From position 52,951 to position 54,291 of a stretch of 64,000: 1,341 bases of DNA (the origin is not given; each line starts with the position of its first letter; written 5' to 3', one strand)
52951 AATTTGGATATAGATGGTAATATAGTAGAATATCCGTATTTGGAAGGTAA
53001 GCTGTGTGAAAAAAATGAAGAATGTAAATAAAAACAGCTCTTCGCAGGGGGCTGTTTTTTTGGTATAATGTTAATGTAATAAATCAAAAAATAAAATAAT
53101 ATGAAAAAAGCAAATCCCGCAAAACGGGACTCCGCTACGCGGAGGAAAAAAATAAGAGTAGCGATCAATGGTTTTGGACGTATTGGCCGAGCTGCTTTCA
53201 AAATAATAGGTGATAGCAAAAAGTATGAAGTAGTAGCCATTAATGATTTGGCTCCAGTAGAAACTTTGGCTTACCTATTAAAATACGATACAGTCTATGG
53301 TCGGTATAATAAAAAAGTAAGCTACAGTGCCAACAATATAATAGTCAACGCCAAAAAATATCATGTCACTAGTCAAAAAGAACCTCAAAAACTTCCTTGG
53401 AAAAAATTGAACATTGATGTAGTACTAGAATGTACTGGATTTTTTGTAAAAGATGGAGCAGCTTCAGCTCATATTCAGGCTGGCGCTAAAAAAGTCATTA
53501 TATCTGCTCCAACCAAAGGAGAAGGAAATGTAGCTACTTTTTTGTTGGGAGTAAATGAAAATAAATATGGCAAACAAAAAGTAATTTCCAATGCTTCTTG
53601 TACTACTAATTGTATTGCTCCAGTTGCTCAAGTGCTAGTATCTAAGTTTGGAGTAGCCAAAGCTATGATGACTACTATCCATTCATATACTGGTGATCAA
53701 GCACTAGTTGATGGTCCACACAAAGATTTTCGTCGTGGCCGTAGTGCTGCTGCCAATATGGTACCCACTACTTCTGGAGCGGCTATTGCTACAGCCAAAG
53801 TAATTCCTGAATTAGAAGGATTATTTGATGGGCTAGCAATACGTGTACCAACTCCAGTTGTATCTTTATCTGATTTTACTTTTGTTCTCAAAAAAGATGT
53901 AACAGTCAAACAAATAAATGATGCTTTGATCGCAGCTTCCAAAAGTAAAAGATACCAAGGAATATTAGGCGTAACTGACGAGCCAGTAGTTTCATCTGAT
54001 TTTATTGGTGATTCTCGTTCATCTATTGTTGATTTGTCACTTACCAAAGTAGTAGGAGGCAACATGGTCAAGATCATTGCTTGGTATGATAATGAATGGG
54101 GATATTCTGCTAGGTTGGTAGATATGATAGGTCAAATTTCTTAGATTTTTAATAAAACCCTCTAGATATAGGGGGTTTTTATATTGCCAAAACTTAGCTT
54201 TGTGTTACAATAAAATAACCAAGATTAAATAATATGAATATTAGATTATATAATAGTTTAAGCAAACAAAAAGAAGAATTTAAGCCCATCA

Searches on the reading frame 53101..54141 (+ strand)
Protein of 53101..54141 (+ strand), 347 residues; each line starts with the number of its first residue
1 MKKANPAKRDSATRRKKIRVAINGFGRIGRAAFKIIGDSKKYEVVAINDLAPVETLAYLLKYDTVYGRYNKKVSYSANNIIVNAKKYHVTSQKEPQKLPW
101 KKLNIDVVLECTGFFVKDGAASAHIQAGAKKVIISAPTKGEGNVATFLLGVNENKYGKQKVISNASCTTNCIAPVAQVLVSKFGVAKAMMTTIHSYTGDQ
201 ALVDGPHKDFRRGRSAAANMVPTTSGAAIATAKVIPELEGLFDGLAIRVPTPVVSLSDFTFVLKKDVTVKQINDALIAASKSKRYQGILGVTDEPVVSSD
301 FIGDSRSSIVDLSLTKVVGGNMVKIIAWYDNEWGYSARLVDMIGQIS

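Call 46: find_encoding_contigs(protein=window:53101-54141:+, flank=10000, max_places=1)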
Protein window:53101-54141:+ (347 aa): 3 contigs read that carry it; 1 place shown.
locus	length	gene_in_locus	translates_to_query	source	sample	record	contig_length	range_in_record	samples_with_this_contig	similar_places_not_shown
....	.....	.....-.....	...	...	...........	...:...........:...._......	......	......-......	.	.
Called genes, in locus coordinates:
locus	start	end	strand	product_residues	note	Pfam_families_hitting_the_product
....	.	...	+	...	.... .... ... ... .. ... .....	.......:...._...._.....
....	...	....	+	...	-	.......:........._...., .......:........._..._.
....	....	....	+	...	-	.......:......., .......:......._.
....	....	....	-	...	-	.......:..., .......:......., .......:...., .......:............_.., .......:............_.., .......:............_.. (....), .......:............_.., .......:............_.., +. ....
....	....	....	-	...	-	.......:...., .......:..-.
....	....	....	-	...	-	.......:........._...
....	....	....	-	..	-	-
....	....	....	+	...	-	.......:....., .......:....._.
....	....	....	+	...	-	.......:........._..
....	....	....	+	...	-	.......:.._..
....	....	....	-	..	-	-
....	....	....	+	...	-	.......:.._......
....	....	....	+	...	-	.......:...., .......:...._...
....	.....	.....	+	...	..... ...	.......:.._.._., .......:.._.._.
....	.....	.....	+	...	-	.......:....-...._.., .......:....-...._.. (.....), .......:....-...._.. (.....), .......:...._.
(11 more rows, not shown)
